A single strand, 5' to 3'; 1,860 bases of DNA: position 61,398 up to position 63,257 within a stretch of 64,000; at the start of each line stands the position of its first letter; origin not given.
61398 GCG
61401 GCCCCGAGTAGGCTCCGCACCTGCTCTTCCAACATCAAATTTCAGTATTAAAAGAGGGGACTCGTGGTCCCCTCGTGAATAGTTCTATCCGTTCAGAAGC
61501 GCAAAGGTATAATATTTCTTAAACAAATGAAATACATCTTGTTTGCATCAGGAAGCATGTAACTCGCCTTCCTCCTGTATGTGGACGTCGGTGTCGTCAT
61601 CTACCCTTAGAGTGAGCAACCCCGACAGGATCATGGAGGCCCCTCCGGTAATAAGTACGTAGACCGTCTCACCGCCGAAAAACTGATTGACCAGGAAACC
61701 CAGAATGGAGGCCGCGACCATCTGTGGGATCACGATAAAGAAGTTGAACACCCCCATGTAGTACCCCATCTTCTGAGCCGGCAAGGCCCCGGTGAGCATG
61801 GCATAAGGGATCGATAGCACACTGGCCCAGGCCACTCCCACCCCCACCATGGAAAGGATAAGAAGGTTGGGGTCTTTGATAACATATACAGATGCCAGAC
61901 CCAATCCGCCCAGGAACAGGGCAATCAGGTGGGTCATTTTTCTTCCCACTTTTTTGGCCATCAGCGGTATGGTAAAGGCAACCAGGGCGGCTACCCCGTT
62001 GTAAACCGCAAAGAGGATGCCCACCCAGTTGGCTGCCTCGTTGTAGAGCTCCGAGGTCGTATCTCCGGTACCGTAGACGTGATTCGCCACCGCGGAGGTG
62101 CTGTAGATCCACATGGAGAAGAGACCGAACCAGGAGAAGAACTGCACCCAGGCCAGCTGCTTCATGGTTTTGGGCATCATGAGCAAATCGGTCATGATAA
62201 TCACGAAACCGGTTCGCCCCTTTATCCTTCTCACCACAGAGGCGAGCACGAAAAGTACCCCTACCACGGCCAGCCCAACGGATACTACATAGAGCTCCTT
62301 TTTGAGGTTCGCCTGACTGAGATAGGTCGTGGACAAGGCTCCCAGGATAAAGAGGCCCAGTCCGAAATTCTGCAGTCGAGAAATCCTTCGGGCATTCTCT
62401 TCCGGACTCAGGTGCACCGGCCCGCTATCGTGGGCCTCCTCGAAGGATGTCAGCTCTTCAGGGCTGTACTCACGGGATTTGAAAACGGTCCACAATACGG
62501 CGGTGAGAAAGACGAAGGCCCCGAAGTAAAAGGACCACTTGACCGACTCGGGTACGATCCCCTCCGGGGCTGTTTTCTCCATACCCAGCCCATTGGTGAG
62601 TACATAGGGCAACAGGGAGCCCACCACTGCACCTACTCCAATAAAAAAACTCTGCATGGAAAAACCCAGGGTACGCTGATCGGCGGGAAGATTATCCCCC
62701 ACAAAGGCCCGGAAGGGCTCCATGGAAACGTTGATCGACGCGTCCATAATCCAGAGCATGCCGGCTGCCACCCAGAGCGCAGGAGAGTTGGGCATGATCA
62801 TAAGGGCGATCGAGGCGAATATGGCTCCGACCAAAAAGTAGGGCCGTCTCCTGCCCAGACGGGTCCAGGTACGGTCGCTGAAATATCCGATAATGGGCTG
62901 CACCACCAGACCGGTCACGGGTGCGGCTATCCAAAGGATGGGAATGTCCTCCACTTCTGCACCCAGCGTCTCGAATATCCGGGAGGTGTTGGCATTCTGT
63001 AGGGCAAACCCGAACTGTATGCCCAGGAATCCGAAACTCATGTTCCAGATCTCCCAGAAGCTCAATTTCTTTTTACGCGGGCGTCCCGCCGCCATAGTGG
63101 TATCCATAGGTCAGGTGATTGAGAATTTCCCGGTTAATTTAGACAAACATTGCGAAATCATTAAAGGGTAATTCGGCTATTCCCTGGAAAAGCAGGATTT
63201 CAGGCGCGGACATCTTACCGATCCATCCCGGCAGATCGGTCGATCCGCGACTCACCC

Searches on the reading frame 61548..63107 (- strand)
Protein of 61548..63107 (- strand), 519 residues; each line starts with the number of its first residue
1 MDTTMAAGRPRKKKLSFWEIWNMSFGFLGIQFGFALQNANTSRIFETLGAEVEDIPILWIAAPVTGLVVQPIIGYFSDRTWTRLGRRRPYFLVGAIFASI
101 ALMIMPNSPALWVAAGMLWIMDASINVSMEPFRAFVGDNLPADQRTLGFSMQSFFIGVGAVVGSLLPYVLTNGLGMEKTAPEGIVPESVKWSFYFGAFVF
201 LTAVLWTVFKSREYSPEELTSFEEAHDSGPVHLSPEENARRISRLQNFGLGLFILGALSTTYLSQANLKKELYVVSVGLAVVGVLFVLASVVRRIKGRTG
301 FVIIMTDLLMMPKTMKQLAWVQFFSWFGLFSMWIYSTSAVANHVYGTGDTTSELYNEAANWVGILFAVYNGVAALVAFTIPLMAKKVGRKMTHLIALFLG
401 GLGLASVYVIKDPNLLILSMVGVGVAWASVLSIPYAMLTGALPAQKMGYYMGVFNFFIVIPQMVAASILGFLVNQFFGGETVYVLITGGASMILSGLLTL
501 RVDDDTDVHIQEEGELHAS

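Call 63: search_protein_families(library=pfam, proteins=[window:61548-63107:-], max_evalue=0.00001)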
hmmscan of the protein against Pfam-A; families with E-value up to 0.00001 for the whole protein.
window:61548-63107:- (519 aa): 2 families
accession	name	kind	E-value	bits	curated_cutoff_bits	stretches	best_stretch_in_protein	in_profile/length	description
PF07690.21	MFS_1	-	1.7e-27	96.7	33.4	2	24-329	2-306/347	Major Facilitator Superfamily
PF13347.12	MFS_2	-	3.4e-12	46.1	27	1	60-209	40-191/427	MFS/sugar transport protein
